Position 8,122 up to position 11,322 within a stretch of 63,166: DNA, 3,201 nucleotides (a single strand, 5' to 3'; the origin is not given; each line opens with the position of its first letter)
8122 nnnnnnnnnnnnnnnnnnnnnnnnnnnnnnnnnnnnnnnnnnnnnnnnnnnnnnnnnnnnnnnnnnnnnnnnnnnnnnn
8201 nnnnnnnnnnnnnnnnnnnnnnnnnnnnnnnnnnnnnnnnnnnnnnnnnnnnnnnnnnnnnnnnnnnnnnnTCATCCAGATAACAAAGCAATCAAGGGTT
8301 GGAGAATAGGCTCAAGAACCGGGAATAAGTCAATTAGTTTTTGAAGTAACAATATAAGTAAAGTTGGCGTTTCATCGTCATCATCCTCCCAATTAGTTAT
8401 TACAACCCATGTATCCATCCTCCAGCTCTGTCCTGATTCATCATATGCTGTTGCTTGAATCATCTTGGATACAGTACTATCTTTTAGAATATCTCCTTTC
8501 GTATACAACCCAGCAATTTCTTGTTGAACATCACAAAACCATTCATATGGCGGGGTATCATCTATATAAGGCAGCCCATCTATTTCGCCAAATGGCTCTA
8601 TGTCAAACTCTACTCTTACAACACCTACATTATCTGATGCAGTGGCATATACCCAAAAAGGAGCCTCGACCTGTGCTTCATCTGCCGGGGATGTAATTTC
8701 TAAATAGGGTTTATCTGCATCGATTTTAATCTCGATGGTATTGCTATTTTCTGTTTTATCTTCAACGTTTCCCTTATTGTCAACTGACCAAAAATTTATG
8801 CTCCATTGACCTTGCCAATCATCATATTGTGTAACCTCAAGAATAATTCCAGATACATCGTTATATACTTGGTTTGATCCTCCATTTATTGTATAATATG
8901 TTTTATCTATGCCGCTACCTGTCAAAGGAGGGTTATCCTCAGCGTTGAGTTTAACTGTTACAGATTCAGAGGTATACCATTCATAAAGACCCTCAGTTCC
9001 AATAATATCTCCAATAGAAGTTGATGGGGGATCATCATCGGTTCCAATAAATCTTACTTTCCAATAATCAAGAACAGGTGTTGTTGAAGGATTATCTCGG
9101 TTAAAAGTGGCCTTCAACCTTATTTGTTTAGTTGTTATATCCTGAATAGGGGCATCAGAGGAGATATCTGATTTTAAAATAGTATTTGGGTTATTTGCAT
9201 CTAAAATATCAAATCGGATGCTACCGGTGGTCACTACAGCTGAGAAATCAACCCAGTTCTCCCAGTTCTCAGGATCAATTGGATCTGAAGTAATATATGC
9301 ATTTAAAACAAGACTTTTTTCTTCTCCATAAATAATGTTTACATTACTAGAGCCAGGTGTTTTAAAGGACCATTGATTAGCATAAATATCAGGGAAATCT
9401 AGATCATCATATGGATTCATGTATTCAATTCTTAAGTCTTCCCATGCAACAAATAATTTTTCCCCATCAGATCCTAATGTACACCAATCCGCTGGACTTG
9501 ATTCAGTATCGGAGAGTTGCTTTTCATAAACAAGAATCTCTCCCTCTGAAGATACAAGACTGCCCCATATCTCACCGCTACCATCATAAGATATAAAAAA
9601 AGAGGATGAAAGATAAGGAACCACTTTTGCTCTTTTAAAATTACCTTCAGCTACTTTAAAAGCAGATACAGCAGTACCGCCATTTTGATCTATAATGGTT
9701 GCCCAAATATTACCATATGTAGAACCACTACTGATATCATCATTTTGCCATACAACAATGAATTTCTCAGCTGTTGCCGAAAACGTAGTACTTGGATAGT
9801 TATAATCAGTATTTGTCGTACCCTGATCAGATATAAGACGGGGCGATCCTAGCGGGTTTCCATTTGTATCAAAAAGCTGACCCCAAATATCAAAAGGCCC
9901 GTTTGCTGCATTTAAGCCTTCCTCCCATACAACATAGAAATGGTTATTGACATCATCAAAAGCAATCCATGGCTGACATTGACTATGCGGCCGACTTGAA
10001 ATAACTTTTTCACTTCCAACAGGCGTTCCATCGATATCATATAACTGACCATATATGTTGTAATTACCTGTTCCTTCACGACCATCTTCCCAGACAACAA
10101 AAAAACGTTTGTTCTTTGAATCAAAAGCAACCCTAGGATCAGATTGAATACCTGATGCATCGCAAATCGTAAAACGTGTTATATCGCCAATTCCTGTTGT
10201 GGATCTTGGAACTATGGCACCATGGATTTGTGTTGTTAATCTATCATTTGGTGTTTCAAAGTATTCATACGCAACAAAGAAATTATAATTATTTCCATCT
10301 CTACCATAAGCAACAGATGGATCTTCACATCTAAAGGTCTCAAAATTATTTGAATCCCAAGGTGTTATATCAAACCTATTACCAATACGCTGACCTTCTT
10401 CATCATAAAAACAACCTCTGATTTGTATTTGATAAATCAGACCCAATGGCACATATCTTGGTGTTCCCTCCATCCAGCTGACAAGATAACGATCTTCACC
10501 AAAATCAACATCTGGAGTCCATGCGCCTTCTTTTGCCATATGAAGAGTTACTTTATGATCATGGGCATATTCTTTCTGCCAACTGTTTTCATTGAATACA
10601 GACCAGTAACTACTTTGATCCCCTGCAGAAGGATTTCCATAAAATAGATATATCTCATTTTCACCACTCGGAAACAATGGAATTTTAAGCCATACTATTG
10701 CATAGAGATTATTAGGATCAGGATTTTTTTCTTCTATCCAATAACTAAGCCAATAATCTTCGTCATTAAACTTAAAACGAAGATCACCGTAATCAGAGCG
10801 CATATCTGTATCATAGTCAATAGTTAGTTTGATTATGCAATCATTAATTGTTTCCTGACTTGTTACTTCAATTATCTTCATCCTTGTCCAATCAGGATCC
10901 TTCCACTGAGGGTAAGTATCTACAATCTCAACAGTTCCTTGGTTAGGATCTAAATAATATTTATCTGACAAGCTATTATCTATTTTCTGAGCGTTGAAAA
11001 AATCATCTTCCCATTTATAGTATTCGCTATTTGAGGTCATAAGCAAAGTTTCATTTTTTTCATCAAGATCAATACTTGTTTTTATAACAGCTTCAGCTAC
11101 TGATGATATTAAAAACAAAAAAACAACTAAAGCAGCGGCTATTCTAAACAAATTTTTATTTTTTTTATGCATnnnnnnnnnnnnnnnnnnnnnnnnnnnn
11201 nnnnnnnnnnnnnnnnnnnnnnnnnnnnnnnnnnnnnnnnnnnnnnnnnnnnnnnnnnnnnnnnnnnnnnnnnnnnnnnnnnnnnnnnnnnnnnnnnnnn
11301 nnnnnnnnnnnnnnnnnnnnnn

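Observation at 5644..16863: Four-gene co-directional locus of giant secreted proteins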

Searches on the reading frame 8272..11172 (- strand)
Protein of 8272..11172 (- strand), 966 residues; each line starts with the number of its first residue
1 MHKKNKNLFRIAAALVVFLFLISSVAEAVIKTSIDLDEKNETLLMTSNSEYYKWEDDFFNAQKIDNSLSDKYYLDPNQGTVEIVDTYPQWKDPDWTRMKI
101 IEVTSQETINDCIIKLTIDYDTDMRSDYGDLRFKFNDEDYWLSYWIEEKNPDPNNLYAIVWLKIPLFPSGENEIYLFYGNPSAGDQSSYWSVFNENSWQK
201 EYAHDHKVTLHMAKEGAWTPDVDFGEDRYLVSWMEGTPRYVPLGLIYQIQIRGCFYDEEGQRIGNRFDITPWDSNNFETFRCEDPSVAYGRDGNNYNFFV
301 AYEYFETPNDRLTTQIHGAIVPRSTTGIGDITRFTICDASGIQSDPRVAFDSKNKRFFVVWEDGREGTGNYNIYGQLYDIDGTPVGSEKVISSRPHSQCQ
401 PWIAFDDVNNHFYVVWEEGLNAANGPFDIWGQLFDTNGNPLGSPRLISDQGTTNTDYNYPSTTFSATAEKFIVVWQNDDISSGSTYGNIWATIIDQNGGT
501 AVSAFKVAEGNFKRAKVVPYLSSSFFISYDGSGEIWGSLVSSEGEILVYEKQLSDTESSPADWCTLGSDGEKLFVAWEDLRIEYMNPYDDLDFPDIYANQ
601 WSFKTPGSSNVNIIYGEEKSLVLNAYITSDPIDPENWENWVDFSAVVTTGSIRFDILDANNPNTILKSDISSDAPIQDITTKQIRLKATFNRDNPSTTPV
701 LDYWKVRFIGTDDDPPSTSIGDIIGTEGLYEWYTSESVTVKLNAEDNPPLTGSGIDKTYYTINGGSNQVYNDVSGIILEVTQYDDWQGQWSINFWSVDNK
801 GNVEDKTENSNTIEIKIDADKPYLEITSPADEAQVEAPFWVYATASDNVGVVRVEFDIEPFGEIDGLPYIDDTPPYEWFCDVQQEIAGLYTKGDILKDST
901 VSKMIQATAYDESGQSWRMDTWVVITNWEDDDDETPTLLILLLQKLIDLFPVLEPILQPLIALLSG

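Call 4: search_protein_families(library=pfam, proteins=[window:8272-11172:-], max_evalue=0.01)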
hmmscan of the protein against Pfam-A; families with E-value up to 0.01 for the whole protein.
window:8272-11172:- (966 aa): 2 families
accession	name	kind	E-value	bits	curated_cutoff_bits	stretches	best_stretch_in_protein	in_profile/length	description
PF10102.14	DUF2341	-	1.8e-10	41.5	23.4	1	127-193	1-65/84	Domain of unknown function (DUF2341)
PF17957.7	Big_7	-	4.6e-07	30.8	24.1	1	822-859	1-40/70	Bacterial Ig domain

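Call 5: search_protein_families(library=ncbifam, proteins=[window:8272-11172:-], max_evalue=0.01)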
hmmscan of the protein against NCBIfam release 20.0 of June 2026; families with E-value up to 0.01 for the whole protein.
window:8272-11172:- (966 aa): 2 families
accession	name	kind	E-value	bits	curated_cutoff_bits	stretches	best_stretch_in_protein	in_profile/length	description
NF047446.1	barrel_OmpL47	domain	1.5e-08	34.9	40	1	736-808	3-63/68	OmpL47-type beta-barrel domain-containing protein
NF047441.1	Lepto_OmpL47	equivalog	0.0052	16.5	250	0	732-829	160-242/336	multi-beta-barrel domain surface protein OmpL47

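Call 21: find_homologous_proteins(query=window:8272-11172:-, max_evalue=0.001)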
Query window:8272-11172:- (966 aa): 196 proteins with E <= 0.001 among 8000 candidates; the best 120 are listed.
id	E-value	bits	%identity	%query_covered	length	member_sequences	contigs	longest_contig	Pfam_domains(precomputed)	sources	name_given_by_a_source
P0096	0.0e+0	1273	56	98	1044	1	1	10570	PF17957.8,PF10102.15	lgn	-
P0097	0.0e+0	1249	56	97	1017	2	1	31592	PF17957.8,PF10102.15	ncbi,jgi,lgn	-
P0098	0.0e+0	1249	59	93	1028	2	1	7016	PF17957.8,PF10102.15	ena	-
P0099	0.0e+0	1242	57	97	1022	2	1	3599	PF17957.8,PF10102.15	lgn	-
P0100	0.0e+0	1228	56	97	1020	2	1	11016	PF17957.8,PF10102.15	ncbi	ncbi:MAG: DUF2341 domain-containing protein, partial [Thermoplasmatota archaeon]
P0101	0.0e+0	1223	56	98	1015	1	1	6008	PF17957.8,PF10102.15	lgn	-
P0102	0.0e+0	1219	55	97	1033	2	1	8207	PF17957.8,PF10102.15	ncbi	-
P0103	0.0e+0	1217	54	96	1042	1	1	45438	-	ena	-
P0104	0.0e+0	1213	53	98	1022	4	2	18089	PF17957.8,PF10102.15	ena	-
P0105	0.0e+0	1211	55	96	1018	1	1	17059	PF17957.8,PF10102.15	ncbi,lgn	-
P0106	0.0e+0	1209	53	100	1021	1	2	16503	PF17957.8,PF10102.15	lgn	-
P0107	0.0e+0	1191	56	96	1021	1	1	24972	PF17957.8,PF10102.15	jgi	-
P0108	0.0e+0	1182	54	96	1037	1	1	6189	PF17957.8,PF10102.15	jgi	jgi:hypothetical protein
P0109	0.0e+0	1181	54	96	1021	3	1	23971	PF17957.8,PF10102.15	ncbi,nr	ncbi:MAG: DUF2341 domain-containing protein [Candidatus Thermoplasmatota archaeon]|nr:DUF2341 domain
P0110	0.0e+0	1180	54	97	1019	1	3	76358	PF17957.8,PF10102.15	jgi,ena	jgi:uncharacterized protein DUF2341/Big-like domain-containing protein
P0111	0.0e+0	1178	55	95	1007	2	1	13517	PF17957.8,PF10102.15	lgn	-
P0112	0.0e+0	1177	55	98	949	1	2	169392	PF17957.8,PF10102.15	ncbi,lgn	-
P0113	0.0e+0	1168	52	100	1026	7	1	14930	PF17957.8,PF10102.15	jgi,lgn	-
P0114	0.0e+0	1166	55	92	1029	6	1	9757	PF10102.15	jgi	-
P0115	0.0e+0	1166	54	97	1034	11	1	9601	PF17957.8,PF10102.15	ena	-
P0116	0.0e+0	1163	54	96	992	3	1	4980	PF10102.15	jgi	jgi:hypothetical protein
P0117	0.0e+0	1160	53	99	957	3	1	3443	PF10102.15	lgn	-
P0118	0.0e+0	1152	52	97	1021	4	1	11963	PF17957.8,PF10102.15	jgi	jgi:hypothetical protein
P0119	0.0e+0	1143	53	99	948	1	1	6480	PF17957.8,PF10102.15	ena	-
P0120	0.0e+0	1143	53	96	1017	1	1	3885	PF17957.8,PF10102.15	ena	-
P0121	0.0e+0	1136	52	100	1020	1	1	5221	PF17957.8,PF10102.15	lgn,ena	-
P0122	0.0e+0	1131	52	97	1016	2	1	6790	PF10102.15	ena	-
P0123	0.0e+0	1131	53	93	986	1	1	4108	PF10102.15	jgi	-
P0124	0.0e+0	1129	54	96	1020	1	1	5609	PF17957.8,PF10102.15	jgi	-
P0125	0.0e+0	1115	52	99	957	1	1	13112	PF17957.8,PF10102.15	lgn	-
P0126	0.0e+0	1114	53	93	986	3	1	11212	PF10102.15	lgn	-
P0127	0.0e+0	1112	56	89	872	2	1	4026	PF17957.8,PF10102.15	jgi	-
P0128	0.0e+0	1104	51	97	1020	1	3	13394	PF17957.8,PF10102.15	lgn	-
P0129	0.0e+0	1069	51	98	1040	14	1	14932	PF17957.8,PF10102.15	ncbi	-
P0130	0.0e+0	1066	51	97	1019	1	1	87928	PF17957.8,PF10102.15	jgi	-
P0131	0.0e+0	1057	52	96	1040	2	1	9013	PF17957.8,PF10102.15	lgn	-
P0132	0.0e+0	1053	51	96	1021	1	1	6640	PF17957.8,PF10102.15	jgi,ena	-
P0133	0.0e+0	1050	51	99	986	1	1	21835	PF17957.8,PF10102.15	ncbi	-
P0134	0.0e+0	1048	50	96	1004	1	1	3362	PF17957.8,PF10102.15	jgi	-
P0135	0.0e+0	1041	50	96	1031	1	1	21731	PF17957.8,PF10102.15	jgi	jgi:hypothetical protein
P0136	0.0e+0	1040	49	99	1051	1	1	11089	PF17957.8,PF10102.15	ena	-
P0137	0.0e+0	1039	51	92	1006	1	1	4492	PF17957.8,PF10102.15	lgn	-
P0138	0.0e+0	1030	50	97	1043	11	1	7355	PF17957.8,PF10102.15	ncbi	-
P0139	0.0e+0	1026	49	99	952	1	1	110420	PF17957.8,PF10102.15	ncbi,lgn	-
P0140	0.0e+0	1021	50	97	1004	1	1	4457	PF17957.8,PF10102.15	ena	-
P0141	2.0e-296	1004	49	98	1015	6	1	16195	PF17957.8,PF10102.15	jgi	jgi:hypothetical protein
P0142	5.8e-292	989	48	98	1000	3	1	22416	PF17957.8,PF10102.15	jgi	jgi:hypothetical protein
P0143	4.5e-288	976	48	96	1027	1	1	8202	PF17957.8,PF10102.15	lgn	-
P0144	6.6e-287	972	48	96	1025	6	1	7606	PF17957.8,PF10102.15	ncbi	-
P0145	6.3e-280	949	48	96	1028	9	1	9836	PF17957.8,PF10102.15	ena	-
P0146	2.4e-279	947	49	96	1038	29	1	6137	PF10102.15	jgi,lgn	-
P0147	2.8e-276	937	47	99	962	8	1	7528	PF10102.15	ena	-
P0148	2.1e-268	911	48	95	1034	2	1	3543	PF10102.15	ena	-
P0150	8.1e-257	873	45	96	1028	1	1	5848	PF10102.15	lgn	-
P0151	4.2e-256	870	45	98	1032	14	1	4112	PF17957.8,PF10102.15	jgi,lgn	-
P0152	1.9e-251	855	46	96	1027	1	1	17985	PF17957.8,PF10102.15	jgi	jgi:hypothetical protein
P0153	1.9e-248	845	45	99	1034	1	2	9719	PF10102.15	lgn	-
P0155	3.2e-246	838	44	97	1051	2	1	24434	PF10102.15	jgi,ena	-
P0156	5.1e-246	837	47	94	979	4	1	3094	PF17957.8,PF10102.15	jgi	jgi:hypothetical protein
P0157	3.9e-245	834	44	96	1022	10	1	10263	PF17957.8,PF10102.15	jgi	-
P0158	4.1e-245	834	44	96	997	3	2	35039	PF17957.8,PF10102.15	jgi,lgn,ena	-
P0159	1.8e-244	832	45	96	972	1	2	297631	PF17957.8,PF10102.15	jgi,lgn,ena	-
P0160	2.0e-244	832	44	96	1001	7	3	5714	PF17957.8,PF10102.15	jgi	jgi:hypothetical protein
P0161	2.0e-244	832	44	94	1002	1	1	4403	PF10102.15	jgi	-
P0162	2.9e-244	831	45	96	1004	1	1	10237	PF10102.15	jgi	jgi:hypothetical protein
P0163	5.0e-244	830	46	94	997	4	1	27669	PF10102.15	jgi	jgi:hypothetical protein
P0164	6.6e-244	830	44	96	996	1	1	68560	PF17957.8,PF10102.15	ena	-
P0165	3.5e-243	828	44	95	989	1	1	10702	PF17957.8,PF10102.15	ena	-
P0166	5.7e-242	824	44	95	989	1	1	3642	PF17957.8,PF10102.15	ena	-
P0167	2.2e-241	822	44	95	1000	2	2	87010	PF17957.8,PF10102.15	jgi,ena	-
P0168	4.5e-241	821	44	96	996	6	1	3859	PF17957.8,PF10102.15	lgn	-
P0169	4.7e-241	821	45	91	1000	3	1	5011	PF17957.8,PF10102.15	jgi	-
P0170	6.5e-241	820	44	96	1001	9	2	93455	PF10102.15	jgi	-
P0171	9.0e-241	820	45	96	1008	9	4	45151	PF10102.15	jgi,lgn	jgi:hypothetical protein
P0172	1.1e-240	819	45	96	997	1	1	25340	PF17957.8,PF10102.15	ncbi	-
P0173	1.2e-240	819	45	95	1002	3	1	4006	PF17957.8,PF10102.15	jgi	jgi:hypothetical protein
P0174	1.7e-240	819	44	96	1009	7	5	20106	PF17957.8,PF10102.15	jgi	jgi:hypothetical protein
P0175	4.2e-240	817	44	96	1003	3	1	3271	PF10102.15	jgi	-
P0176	1.3e-239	816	45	91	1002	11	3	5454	PF17957.8,PF10102.15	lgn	-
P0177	2.3e-239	815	45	91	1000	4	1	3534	PF10102.15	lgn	-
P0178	4.8e-239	814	43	95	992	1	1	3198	PF17957.8,PF10102.15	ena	-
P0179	1.7e-238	812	44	98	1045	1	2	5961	PF10102.15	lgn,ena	-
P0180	3.8e-238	811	45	96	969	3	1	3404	PF10102.15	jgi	-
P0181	4.1e-238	811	45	91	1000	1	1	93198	PF17957.8,PF10102.15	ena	-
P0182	4.8e-238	811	45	91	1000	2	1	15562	PF17957.8,PF10102.15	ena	-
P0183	9.1e-238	810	44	94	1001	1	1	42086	PF17957.8,PF10102.15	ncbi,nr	ncbi:MAG: DUF2341 domain-containing protein [Thermoplasmata archaeon]|nr:DUF2341 domain-containing p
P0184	3.0e-237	808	45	96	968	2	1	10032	PF17957.8,PF10102.15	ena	-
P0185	4.1e-236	804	44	96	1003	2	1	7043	PF10102.15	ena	-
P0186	4.1e-236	804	44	96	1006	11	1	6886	PF17957.8,PF10102.15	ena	-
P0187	7.3e-236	803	43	96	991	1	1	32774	PF17957.8,PF10102.15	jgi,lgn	-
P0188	1.5e-235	802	44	97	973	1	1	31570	PF17957.8,PF10102.15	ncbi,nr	ncbi:MAG: DUF2341 domain-containing protein [Euryarchaeota archaeon]|nr:DUF2341 domain-containing pr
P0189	2.2e-234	799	44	96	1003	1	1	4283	PF17957.8,PF10102.15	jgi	jgi:hypothetical protein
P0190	1.3e-233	796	49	77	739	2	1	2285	PF10102.15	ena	-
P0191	2.6e-233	795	44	97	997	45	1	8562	PF10102.15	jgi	-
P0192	1.6e-232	792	44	96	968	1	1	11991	PF17957.8,PF10102.15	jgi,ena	-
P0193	5.7e-230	784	43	94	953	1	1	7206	PF17957.8,PF10102.15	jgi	jgi:hypothetical protein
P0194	3.7e-228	778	44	93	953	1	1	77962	PF17957.8,PF10102.15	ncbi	-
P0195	1.2e-227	776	43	96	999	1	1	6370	PF10102.15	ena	-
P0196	5.9e-224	764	44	96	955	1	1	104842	PF17957.8,PF10102.15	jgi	-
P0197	4.9e-220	751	42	94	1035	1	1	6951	PF10102.15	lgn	-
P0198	1.4e-218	746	42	96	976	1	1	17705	PF10102.15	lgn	-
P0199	9.1e-214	730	42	96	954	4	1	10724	PF17957.8,PF10102.15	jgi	-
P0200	1.9e-212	726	41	98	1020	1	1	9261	PF17957.8,PF10102.15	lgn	-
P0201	8.1e-207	707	41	96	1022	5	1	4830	PF17957.8,PF10102.15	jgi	jgi:hypothetical protein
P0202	1.4e-203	697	40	99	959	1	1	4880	PF10102.15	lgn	-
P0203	8.6e-202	691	41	96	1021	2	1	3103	PF10102.15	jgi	-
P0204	2.1e-201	689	42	91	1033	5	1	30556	PF10102.15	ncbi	-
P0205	1.0e-200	687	42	86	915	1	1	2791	PF17957.8,PF10102.15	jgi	jgi:hypothetical protein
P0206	5.2e-200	685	42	90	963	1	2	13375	PF10102.15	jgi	-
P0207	1.1e-199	684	41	91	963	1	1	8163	PF10102.15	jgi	-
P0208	2.2e-197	676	41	91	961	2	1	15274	PF10102.15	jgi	-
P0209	1.7e-194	666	40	95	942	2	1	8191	PF10102.15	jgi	-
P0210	8.3e-194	664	40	96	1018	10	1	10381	PF10102.15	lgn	-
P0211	3.2e-193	662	40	96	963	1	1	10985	PF10102.15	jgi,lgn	-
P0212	5.5e-193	661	39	95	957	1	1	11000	PF10102.15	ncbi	-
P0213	1.3e-190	654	39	99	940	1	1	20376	PF10102.15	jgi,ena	-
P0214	6.6e-187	641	40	95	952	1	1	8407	PF10102.15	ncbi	ncbi:MAG: DUF2341 domain-containing protein [Petrotogales bacterium]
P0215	1.3e-186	640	38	98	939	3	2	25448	PF10102.15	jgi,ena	-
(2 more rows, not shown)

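Call 38: search_solved_structures(query=A2, max_evalue=1)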
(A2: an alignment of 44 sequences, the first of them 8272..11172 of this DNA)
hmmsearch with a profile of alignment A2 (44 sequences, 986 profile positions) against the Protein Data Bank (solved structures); distinct sequences matched with E-value up to 1: 1.
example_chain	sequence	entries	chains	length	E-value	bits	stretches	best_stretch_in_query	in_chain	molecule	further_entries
9kvu_A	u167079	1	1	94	0.53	11.1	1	816-885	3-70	bacterial immunoglobulin domain B1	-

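Call 40: predict_structure(alignment_id=A2)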
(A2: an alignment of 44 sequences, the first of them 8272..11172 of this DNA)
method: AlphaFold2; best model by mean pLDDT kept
length: 966 residues; sequences in the alignment: 44
mean_pLDDT: 87.1   pTM: 0.63
mean pLDDT of the five models: 87.1, 86.2, 86.0, 85.2, 83.9
residues with pLDDT >= 90: 593; 70-90: 290; 50-70: 38; < 50: 45
segments of 3 or more residues with pLDDT < 50: 1-4, 25-48, 887-896, 931-936
pLDDT, mean of each block of 10 residues (from residue 1): 55 77 49 31 39 85 89 90 93 95 92 92 92 94 91 88 93 97 90 87 89 87 95 87 78 94 93 83 96 93 93 95 91 96 95 96 87 96 96 89 96 95 87 97 94 91 93 93 87 95 94 92 90 88 86 83 90 92 75 90 79 92 94 87 88 94 93 90 94 92 90 86 89 92 81 84 92 90 89 91 88 93 92 91 92 93 88 93 62 49 93 92 84 50 80 82 70
secondary structure, 60 per line:
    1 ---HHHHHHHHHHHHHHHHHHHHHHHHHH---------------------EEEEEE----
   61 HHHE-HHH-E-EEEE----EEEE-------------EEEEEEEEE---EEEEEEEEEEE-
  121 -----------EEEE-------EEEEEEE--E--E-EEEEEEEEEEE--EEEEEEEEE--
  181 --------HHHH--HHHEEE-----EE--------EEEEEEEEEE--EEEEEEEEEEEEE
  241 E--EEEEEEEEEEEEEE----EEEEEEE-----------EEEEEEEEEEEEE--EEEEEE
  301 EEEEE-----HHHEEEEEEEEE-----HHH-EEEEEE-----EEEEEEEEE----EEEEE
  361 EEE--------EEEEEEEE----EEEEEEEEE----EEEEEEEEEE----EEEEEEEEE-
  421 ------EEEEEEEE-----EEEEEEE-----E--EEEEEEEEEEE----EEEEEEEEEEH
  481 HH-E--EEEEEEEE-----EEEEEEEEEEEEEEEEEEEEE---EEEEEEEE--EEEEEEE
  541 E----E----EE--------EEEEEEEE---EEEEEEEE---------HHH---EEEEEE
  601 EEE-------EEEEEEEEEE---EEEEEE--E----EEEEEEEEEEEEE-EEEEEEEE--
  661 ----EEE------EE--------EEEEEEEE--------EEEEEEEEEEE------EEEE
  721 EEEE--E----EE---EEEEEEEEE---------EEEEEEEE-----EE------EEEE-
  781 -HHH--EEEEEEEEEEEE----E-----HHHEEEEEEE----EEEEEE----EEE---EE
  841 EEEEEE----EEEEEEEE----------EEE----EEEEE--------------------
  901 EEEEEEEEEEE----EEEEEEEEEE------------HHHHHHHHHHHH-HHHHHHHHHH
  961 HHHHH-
elements in order (helices of 4 or more, strands of 3 or more residues): H4-29 E51-56 E72-75 E80-83 E97-105 E109-119 E132-135 E143-149 E157-167 E170-178 H189-192 E198-200 E216-225 E228-241 E244-257 E262-268 E280-292 E295-305 E314-322 E332-337 E343-351 E356-363 E372-379 E384-392 E397-406 E411-419 E427-434 E440-446 E455-465 E470-479 E487-494 E500-520 E524-531 E534-541 E561-568 E572-579 E595-603 E611-620 E624-629 E637-649 E651-658 E665-667 E684-691 E700-710 E717-724 E737-745 E755-762 E776-779 E787-798 E812-818 E823-828 E833-835 E839-846 E851-858 E869-871 E876-880 E901-911 E916-925 H938-949 H951-965

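Call 42: fold_search(model_id=the predicted structure, library=pdb)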
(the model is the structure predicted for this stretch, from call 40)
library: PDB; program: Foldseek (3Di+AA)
matches with E <= 10: 1156; with E <= 0.001: 507
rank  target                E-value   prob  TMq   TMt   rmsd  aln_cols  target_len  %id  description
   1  1wcq_C                1.5e-09  1.00  0.26  0.40  28.4       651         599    8  Mutagenesis of the Nucleophilic Tyrosine in a Bacterial Sialidase to Phenylalanine. (released 2005-10-12)
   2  2ber                  2.3e-09  1.00  0.25  0.38  27.8       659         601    9  Y370G Active Site Mutant of the Sialidase from Micromonospora viridifaciens in complex with beta-Neu5Ac (sialic acid). (released 2005-04-04)
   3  1wcq_A                2.5e-09  1.00  0.26  0.40  28.8       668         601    9  Mutagenesis of the Nucleophilic Tyrosine in a Bacterial Sialidase to Phenylalanine. (released 2005-10-12)
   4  1w8o_A                3.2e-09  1.00  0.26  0.40  27.4       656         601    8  Contribution of the Active Site Aspartic Acid to Catalysis in the Bacterial Neuraminidase from Micromonospora viridifa (released 2004-09-29)
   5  9ozh_D                1.0e-08  0.98  0.11  0.07  54.4      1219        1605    8  Cryo-EM structure of 1:2:1 ROS1/NEL/NICOL holo-complex, conformation 2. (released 2026-02-25)
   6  2w5o_A                1.3e-08  1.00  0.24  0.53   8.5       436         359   13  Complex structure of the GH93 alpha-L-arabinofuranosidase of Fusarium graminearum with arabinobiose (released 2009-03-03)
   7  2w5n                  1.5e-08  1.00  0.26  0.58   7.6       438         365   12  Native structure of the GH93 alpha-L-arabinofuranosidase of Fusarium graminearum (released 2009-03-03)
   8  1eut                  1.6e-08  1.00  0.25  0.39  27.9       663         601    9  SIALIDASE, LARGE 68KD FORM, COMPLEXED WITH GALACTOSE (released 1997-01-11)
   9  2ydp_A                1.9e-08  1.00  0.24  0.55   8.1       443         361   13  Structure of the E242A mutant of the alpha-l-arabinofuranosidase arb93a from fusarium graminearum in complex with an i (released 2011-07-13)
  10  2bzd_C                2.3e-08  1.00  0.26  0.40  28.7       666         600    8  Galactose recognition by the carbohydrate-binding module of a bacterial sialidase. (released 2005-08-19)
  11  3ott_B                2.3e-08  0.99  0.11  0.13  42.7       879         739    9  Crystal Structure of the extracellular domain of the putative one component system BT4673 from B. thetaiotaomicron (released 2011-08-10)
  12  2bkl_A                2.7e-08  1.00  0.25  0.34  19.6       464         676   11  Structural and Mechanistic Analysis of Two Prolyl Endopeptidases: Role of Inter-Domain Dynamics in Catalysis and Speci (released 2005-03-09)
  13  6byp_A                3.6e-08  1.00  0.27  0.48   8.1       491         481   11  Structure of PL24 family Polysaccharide lyase-LOR107 (released 2018-02-07)
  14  1eur                  4.4e-08  1.00  0.26  0.61   6.0       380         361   11  SIALIDASE (released 1997-01-11)
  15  2ydt                  4.6e-08  1.00  0.25  0.56   6.8       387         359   13  STRUCTURE OF THE ALPHA-L-ARABINOFURANOSIDASE ARB93A from FUSARIUM Graminearum in complexe with an iminosugar inhibitor (released 2011-07-13)
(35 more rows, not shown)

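Call 80: find_encoding_contigs(protein=P0215, flank=6000, max_places=1)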
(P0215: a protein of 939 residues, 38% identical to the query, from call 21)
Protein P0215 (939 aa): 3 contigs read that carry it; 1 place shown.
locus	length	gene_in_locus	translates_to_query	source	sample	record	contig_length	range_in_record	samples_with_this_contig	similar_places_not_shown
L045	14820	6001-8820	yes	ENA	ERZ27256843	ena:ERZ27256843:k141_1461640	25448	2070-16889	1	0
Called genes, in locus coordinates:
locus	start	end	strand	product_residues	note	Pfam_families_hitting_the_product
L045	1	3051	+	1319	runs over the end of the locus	PF10102:DUF2341, PF25788:Ig_Rha78A_N (faint)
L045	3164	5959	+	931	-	-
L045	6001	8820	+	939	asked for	PF10102:DUF2341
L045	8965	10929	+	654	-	PF01364:Peptidase_C25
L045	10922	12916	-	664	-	PF05048:NosD, PF13229:Beta_helix, PF22352:K319L-like_PKD (faint), PF18911:PKD_4, PF00801:PKD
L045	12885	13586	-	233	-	-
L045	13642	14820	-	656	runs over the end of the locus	-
